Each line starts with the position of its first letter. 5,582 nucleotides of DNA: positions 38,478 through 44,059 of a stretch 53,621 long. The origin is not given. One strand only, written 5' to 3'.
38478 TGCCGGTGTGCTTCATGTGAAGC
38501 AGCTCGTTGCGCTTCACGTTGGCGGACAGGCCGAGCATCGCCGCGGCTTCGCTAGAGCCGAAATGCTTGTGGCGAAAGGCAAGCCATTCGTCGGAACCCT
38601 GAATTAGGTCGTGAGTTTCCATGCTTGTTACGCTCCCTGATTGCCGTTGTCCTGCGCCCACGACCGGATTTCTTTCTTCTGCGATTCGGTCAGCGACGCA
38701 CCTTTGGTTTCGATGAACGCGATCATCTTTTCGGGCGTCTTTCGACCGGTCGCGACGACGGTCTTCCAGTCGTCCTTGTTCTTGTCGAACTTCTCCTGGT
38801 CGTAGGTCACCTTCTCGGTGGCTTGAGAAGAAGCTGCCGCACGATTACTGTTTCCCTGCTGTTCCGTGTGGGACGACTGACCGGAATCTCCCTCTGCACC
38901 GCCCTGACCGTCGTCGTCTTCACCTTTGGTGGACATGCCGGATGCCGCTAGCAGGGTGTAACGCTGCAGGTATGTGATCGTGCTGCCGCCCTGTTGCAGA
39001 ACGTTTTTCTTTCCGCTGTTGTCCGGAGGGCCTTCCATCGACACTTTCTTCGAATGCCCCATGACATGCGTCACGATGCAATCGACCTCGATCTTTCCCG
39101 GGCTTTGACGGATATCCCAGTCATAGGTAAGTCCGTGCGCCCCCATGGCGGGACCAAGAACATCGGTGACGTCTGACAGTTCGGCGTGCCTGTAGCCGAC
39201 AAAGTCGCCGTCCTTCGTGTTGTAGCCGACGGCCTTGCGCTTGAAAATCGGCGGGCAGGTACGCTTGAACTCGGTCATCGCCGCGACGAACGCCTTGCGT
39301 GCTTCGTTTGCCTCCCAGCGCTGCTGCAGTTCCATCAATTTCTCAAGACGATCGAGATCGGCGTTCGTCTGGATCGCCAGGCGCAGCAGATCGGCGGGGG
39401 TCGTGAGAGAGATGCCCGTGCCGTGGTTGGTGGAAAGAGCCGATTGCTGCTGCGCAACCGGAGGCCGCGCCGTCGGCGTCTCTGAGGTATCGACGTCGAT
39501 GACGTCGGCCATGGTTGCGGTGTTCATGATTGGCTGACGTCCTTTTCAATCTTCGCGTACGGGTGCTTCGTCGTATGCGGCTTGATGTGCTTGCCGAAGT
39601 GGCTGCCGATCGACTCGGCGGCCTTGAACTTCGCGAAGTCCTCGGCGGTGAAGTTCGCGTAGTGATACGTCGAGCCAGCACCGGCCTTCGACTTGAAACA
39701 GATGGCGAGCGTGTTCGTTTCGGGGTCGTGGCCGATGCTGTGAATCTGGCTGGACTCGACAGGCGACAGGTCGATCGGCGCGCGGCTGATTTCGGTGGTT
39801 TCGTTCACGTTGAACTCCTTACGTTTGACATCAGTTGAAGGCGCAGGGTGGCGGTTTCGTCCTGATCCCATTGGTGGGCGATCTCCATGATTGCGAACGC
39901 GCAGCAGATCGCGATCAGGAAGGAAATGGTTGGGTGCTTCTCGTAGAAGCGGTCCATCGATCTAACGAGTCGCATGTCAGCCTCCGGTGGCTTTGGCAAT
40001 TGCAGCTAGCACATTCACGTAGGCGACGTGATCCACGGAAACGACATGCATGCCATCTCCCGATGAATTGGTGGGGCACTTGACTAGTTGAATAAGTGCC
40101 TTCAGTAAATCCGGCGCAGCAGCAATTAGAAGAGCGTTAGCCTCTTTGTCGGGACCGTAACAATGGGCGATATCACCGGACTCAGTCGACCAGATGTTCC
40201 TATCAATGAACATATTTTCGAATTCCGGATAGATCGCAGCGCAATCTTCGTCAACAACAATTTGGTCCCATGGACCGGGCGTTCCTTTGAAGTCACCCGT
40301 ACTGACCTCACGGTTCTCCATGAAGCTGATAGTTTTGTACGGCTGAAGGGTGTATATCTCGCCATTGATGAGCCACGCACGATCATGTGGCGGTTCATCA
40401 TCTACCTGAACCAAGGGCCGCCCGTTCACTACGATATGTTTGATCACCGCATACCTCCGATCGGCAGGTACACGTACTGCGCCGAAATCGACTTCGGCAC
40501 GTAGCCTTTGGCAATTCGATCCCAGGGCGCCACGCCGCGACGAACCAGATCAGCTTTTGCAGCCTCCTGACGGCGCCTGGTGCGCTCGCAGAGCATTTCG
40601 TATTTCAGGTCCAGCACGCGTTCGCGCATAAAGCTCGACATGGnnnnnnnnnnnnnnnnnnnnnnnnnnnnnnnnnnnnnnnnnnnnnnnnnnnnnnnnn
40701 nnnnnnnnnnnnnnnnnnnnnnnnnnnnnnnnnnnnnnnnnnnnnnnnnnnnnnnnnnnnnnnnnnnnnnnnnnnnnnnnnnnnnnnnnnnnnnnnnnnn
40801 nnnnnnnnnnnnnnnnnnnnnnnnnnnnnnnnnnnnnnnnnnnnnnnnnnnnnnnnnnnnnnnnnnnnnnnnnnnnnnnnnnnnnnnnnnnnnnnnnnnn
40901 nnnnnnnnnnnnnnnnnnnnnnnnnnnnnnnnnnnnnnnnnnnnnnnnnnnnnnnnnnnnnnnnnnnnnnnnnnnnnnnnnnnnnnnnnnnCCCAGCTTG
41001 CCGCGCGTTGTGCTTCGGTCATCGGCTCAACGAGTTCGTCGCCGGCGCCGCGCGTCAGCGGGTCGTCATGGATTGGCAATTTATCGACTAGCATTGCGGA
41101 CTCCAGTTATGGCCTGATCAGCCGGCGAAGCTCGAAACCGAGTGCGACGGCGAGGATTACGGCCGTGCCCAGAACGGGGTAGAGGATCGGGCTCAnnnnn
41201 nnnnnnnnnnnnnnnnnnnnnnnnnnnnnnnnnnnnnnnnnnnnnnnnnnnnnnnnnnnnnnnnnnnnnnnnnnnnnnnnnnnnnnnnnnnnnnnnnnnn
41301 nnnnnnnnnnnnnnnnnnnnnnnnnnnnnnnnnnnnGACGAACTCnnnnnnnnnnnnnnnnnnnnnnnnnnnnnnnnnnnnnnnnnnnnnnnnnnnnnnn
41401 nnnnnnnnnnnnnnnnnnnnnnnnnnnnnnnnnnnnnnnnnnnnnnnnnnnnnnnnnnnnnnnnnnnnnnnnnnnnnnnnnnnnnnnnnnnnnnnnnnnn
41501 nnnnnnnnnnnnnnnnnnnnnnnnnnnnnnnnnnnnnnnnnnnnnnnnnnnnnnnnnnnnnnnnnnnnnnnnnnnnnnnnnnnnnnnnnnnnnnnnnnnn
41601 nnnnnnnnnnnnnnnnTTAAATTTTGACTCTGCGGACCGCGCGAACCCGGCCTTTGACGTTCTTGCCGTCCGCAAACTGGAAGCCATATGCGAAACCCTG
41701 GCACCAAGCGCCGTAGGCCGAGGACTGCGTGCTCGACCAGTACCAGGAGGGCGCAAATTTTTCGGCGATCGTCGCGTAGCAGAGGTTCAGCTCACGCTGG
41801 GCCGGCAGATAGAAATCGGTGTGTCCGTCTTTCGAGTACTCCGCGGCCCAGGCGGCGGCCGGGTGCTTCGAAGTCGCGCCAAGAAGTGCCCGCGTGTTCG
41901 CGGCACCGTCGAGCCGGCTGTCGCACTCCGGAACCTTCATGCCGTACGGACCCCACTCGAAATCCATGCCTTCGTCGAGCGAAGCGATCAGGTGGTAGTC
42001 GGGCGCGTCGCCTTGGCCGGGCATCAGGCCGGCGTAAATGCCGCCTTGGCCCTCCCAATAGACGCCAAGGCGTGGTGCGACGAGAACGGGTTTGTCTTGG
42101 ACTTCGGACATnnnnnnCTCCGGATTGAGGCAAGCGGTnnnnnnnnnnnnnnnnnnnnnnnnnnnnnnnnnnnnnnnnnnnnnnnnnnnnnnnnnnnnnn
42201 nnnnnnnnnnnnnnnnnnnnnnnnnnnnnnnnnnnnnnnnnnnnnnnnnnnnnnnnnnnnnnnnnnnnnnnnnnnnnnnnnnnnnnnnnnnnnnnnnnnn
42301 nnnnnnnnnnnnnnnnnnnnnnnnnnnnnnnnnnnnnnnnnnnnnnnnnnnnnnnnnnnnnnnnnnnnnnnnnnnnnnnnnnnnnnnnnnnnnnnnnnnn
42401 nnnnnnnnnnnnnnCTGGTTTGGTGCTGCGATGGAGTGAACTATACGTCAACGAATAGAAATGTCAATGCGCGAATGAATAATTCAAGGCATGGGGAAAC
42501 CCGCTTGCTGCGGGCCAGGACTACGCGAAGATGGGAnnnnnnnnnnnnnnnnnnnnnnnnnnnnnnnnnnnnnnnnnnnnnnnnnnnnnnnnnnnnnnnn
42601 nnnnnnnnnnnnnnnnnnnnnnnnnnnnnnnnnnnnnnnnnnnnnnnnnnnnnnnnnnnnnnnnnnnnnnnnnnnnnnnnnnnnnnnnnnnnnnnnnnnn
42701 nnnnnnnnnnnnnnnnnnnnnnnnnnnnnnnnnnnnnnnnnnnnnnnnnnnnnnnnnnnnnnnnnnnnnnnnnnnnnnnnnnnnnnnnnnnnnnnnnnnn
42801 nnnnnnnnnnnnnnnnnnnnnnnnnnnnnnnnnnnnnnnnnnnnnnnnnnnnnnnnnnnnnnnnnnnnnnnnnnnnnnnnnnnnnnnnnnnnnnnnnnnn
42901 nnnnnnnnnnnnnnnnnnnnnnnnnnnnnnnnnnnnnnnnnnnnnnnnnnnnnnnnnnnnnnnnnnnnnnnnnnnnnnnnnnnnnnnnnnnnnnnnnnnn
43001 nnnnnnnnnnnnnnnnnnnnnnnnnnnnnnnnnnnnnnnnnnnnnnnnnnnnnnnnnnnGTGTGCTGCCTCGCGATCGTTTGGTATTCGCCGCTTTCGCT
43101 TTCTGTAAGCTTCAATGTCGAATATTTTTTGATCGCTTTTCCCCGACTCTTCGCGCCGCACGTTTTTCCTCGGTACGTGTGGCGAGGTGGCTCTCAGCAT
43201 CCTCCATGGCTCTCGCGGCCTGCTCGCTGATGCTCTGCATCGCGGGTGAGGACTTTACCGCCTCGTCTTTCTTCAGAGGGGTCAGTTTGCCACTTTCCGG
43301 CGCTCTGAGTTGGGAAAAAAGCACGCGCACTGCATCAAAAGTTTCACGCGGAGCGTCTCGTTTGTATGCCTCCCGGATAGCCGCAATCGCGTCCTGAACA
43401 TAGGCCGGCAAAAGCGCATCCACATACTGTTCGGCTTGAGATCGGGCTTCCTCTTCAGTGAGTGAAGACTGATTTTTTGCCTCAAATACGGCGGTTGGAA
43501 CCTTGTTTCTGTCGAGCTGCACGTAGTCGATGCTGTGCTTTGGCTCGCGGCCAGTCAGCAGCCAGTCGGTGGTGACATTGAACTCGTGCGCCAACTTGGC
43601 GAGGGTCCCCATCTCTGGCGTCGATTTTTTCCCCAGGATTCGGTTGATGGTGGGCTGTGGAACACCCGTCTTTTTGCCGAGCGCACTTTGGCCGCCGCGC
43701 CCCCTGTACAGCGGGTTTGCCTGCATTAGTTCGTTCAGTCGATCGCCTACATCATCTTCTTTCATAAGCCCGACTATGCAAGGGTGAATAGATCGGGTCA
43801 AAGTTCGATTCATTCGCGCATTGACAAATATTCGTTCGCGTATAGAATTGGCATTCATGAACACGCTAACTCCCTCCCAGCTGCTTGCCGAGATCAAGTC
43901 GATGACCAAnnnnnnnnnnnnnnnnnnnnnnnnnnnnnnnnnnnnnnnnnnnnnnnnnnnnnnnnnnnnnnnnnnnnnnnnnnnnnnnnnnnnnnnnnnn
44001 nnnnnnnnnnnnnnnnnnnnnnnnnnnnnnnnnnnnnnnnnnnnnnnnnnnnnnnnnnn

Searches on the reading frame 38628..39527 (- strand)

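Call 24: search_protein_families(library=phrogs, proteins=[window:38628-39527:-], max_evalue=0.00001)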
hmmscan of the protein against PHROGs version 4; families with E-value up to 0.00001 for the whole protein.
window:38628-39527:- (299 aa): 4 families
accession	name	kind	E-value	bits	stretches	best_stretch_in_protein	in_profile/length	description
phrog_155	-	DNA, RNA and nucleotide metabolism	2.3e-35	123.7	1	31-259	19-240/308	Erf-like ssDNA annealing protein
phrog_2324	-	DNA, RNA and nucleotide metabolism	3.6e-21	76.6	1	75-264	6-178/193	Erf-like ssDNA annealing protein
phrog_10003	-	other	8.3e-08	33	1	74-208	28-169/297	recombinase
phrog_34817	-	unknown function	2.3e-06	28.1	1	73-224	9-151/291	-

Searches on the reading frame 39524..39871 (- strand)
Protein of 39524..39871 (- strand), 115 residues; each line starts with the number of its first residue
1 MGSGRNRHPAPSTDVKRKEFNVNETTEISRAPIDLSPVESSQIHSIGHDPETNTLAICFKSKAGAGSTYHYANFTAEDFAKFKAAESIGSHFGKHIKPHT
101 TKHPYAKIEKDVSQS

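Call 24: search_protein_families(library=phrogs, proteins=[window:39524-39871:-], max_evalue=0.00001)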
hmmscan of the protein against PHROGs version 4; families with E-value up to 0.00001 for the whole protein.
window:39524-39871:- (115 aa): 1 family
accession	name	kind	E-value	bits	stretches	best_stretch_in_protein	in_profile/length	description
phrog_3292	-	unknown function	8.4e-16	59.2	1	32-110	107-181/436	-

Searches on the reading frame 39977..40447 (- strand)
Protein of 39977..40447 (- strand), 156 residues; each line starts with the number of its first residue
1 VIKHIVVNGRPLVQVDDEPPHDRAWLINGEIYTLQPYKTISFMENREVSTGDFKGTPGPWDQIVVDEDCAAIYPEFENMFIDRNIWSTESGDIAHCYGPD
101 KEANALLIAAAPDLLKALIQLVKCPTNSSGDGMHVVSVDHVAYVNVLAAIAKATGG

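Call 24: search_protein_families(library=phrogs, proteins=[window:39977-40447:-], max_evalue=0.00001)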
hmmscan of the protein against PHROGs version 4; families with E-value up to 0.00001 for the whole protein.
window:39977-40447:- (156 aa): 1 family
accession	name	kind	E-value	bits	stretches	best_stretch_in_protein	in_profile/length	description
phrog_1273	-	unknown function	2.1e-16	61.2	1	52-155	5-99/103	-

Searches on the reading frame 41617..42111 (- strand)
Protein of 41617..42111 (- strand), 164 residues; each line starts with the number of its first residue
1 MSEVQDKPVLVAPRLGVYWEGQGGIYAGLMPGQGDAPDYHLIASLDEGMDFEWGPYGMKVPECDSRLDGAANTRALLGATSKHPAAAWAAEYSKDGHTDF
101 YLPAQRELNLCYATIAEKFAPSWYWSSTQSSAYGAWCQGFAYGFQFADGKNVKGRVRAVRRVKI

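Call 24: search_protein_families(library=phrogs, proteins=[window:41617-42111:-], max_evalue=0.00001)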
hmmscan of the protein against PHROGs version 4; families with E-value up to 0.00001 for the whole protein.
window:41617-42111:- (164 aa): 1 family
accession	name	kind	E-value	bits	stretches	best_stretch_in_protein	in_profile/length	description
phrog_4245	-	unknown function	2.9e-31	110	1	11-163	420-580/583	-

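Call 49: find_homologous_proteins(query=window:41620-42111:-, max_evalue=0.00001)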
Query window:41620-42111:- (164 aa): 205 proteins with E <= 0.00001 among 298 candidates; the best 120 are listed.
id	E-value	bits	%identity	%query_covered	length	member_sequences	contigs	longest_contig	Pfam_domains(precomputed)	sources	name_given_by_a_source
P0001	6.3e-110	382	100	100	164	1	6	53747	PF07603.18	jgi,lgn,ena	jgi:hypothetical protein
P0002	8.0e-87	307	82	100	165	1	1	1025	PF07603.18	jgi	jgi:hypothetical protein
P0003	4.4e-86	305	81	98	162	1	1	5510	PF07603.18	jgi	jgi:hypothetical protein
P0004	3.0e-75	270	74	95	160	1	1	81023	PF07603.18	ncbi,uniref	ncbi:DUF1566 domain-containing protein [Paraburkholderia sp.]|uniref:DUF1566 domain-containing prote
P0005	6.3e-74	265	71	100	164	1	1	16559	-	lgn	-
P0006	7.2e-69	249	70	100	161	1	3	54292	PF07603.18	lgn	-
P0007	2.4e-64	234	63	100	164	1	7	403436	PF07603.18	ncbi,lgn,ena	-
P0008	6.1e-62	226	69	84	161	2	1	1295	PF07603.18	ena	-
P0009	6.3e-62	226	66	95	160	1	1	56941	PF07603.18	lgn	-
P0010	6.4e-62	226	65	95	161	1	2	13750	PF07603.18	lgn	-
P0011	1.4e-61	225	64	100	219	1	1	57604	PF07603.18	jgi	jgi:hypothetical protein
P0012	2.4e-61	224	63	100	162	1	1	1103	PF07603.18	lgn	-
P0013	3.7e-61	224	62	100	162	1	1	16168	PF07603.18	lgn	-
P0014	6.2e-61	223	66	95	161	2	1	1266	PF07603.18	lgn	-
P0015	1.1e-60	222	63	100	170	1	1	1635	PF07603.18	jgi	jgi:hypothetical protein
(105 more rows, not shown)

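Call 61: predict_structure(alignment_id=A3)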
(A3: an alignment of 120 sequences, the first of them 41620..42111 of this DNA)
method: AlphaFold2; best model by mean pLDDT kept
length: 164 residues; sequences in the alignment: 120
mean_pLDDT: 95.3   pTM: 0.89
mean pLDDT of the five models: 95.3, 95.0, 94.9, 93.7, 90.6
residues with pLDDT >= 90: 148; 70-90: 8; 50-70: 7; < 50: 1
segments of 3 or more residues with pLDDT < 50: none
pLDDT, mean of each block of 10 residues (from residue 1): 62 97 98 92 98 97 97 98 99 98 99 99 98 98 97 98 94
secondary structure, 60 per line:
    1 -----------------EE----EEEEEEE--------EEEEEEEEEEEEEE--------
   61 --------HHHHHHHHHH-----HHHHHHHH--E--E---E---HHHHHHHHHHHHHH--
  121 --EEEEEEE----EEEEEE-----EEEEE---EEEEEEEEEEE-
elements in order: E24-30 E39-52 H69-78 H84-91 H105-118 E123-129 E134-139 E145-149 E153-163

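Call 64: fold_search(model_id=the predicted structure, library=pdb)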
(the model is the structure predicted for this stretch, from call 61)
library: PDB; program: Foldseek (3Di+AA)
matches with E <= 10: 273; with E <= 0.001: 2
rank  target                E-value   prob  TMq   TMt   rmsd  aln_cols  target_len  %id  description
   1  8q4e_A                1.4e-05  1.00  0.53  0.64   5.6       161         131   19  Structure of Legionella pneumophila Lcl C-terminal domain (released 2023-12-27)
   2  4eps                  8.7e-04  1.00  0.57  0.21   4.0       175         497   14  Crystal structure of a fimbrial protein (BACOVA_04982) from Bacteroides ovatus ATCC 8483 at 1.85 A resolution (released 2012-06-13)
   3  1c3a_A                1.0e-01  0.47  0.35  0.41   8.3       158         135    9  CRYSTAL STRUCTURE OF FLAVOCETIN-A FROM THE HABU SNAKE VENOM, A NOVEL CYCLIC TETRAMER OF C-TYPE LECTIN-LIKE HETERODIMER (released 2000-03-06)
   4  1c3a_B                1.2e-01  0.66  0.37  0.46   7.9       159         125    8  CRYSTAL STRUCTURE OF FLAVOCETIN-A FROM THE HABU SNAKE VENOM, A NOVEL CYCLIC TETRAMER OF C-TYPE LECTIN-LIKE HETERODIMER (released 2000-03-06)
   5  1oz7_B                1.7e-01  0.72  0.40  0.52   5.8       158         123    6  Crystal structure of Echicetin from the venom of Indian saw-scaled viper (Echis carinatus) at 2.4 resolution (released 2003-12-30)
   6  8oks_B                1.8e-01  0.38  0.30  0.41   8.1       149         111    8  Crystal structure of Bdellovibrio bacteriovorus Bd2740 C-terminal domain (released 2023-10-25)
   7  3wwk_A                1.9e-01  0.35  0.33  0.38   8.1       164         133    6  Crystal structure of CLEC-2 in complex with rhodocytin (released 2014-10-22)
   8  1jwi_B                2.2e-01  0.60  0.37  0.47   5.6       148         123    9  Crystal Structure of Bitiscetin, a von Willeband Factor-dependent Platelet Aggregation Inducer. (released 2001-11-28)
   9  3c8j_A                2.3e-01  0.30  0.31  0.38   7.8       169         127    9  The crystal structure of natural killer cell receptor Ly49C (released 2008-04-15)
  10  1sb2_B                2.3e-01  0.28  0.30  0.38   7.6       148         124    9  High resolution Structure determination of rhodocetin (released 2005-02-01)
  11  1v4l_A                2.3e-01  0.28  0.34  0.40   9.6       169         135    9  Crystal structure of a platelet agglutination factor isolated from the venom of Taiwan habu (Trimeresurus mucrosquamat (released 2003-12-02)
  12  1umr_C                2.9e-01  0.57  0.38  0.48   7.7       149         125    7  Crystal structure of the platelet activator convulxin, a disulfide linked a4b4 cyclic tetramer from the venom of Crota (released 2003-11-21)
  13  1iod_A                2.9e-01  0.44  0.37  0.46   8.4       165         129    8  CRYSTAL STRUCTURE OF THE COMPLEX BETWEEN THE COAGULATION FACTOR X BINDING PROTEIN FROM SNAKE VENOM AND THE GLA DOMAIN  (released 2001-06-27)
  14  8oks_A                3.1e-01  0.25  0.29  0.40   9.0       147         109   13  Crystal structure of Bdellovibrio bacteriovorus Bd2740 C-terminal domain (released 2023-10-25)
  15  1v4l_B                3.3e-01  0.44  0.38  0.48   8.9       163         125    7  Crystal structure of a platelet agglutination factor isolated from the venom of Taiwan habu (Trimeresurus mucrosquamat (released 2003-12-02)
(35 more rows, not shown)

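Call 69: fold_search(model_id=the predicted structure, library=viral)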
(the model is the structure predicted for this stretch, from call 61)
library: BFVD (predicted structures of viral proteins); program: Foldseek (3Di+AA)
matches with E <= 10: 128; with E <= 0.001: 18
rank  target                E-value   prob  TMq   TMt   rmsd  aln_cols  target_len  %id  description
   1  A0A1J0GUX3            3.1e-13  1.00  0.85  0.67   1.8       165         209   30  (no name in the UniProt tables at hand)
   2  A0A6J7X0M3            3.9e-11  1.00  0.84  0.25   3.2       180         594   21  Peptidase S74 domain-containing protein [uncultured Caudovirales phage]
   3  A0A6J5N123            8.4e-10  1.00  0.66  0.59   3.9       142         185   19  DUF1566 domain-containing protein [uncultured Caudovirales phage]
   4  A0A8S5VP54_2          1.9e-09  1.00  0.72  0.10   3.4       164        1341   19  (no name in the UniProt tables at hand)
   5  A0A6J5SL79            2.0e-09  1.00  0.74  0.72   4.1       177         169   20  DUF1566 domain-containing protein [uncultured Caudovirales phage]
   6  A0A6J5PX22            4.4e-09  1.00  0.79  0.14   5.6       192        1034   21  Collagen triple helix repeat [uncultured Caudovirales phage]
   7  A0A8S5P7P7            4.7e-09  1.00  0.76  0.32   3.1       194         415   18  Uncharacterized protein [Podoviridae sp. ctU7u6]
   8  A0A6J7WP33            3.3e-08  1.00  0.70  0.30   4.1       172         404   18  DUF1566 domain-containing protein [uncultured Caudovirales phage]
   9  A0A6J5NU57            4.8e-08  1.00  0.73  0.42   3.2       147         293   23  Uncharacterized protein [uncultured Caudovirales phage]
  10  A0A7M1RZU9            5.7e-08  1.00  0.63  0.14   2.9       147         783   20  Uncharacterized protein [uncultured phage cr116_1]
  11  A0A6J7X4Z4            6.1e-08  1.00  0.70  0.15   5.0       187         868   18  Uncharacterized protein [uncultured Caudovirales phage]
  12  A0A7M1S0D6            9.0e-07  1.00  0.59  0.44   4.6       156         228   22  DUF1566 domain-containing protein [uncultured phage cr10_1]
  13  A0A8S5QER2            1.1e-06  1.00  0.65  0.20   2.3       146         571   23  Nucleoid-associated protein [Siphoviridae sp. ctEIp38]
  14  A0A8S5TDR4            1.3e-06  1.00  0.65  0.08   3.5       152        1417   18  Tail fiber protein [Myoviridae sp. ctK5o5]
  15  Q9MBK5                1.5e-05  1.00  0.61  0.55   6.1       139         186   30  Uncharacterized protein [Pseudomonas phage D3]
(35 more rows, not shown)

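Call 73: search_protein_families(library=ncbifam, proteins=[window:41617-42111:-], max_evalue=0.001)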
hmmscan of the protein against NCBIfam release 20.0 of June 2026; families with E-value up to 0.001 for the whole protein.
window:41617-42111:- (164 aa): 1 family
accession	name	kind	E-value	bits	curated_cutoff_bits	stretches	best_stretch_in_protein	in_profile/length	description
NF046116.1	adhesin_Lcl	equivalog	1.2e-06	27.4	500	1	90-160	355-429/431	collagen-like adhesin Lcl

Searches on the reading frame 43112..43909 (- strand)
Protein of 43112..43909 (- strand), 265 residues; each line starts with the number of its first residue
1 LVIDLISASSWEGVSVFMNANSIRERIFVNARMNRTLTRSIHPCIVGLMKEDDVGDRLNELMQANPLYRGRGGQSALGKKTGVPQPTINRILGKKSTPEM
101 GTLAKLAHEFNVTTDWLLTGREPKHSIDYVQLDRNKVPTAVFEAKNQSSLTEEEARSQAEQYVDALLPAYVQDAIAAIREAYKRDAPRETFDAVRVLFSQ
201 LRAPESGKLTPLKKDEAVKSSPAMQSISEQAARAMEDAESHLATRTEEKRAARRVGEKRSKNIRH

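Call 24: search_protein_families(library=phrogs, proteins=[window:43112-43909:-], max_evalue=0.00001)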
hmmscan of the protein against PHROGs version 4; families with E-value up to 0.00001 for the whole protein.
window:43112-43909:- (265 aa): 6 families
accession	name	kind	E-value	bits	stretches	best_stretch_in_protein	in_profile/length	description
phrog_8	-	transcription regulation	8.3e-14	52.8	1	48-151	71-150/346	transcriptional regulator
phrog_4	-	transcription regulation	2.5e-12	47.5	1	41-127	132-201/400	transcriptional repressor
phrog_2967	-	transcription regulation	2.5e-08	34.8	1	53-131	10-78/225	transcriptional regulator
phrog_3037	-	transcription regulation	5.1e-07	30.7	1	76-127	33-84/189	transcriptional repressor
phrog_1373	-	transcription regulation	1e-06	29.9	1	74-152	79-143/166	transcriptional regulator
phrog_2328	-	transcription regulation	5.8e-06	27.1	0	50-125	12-82/128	transcriptional repressor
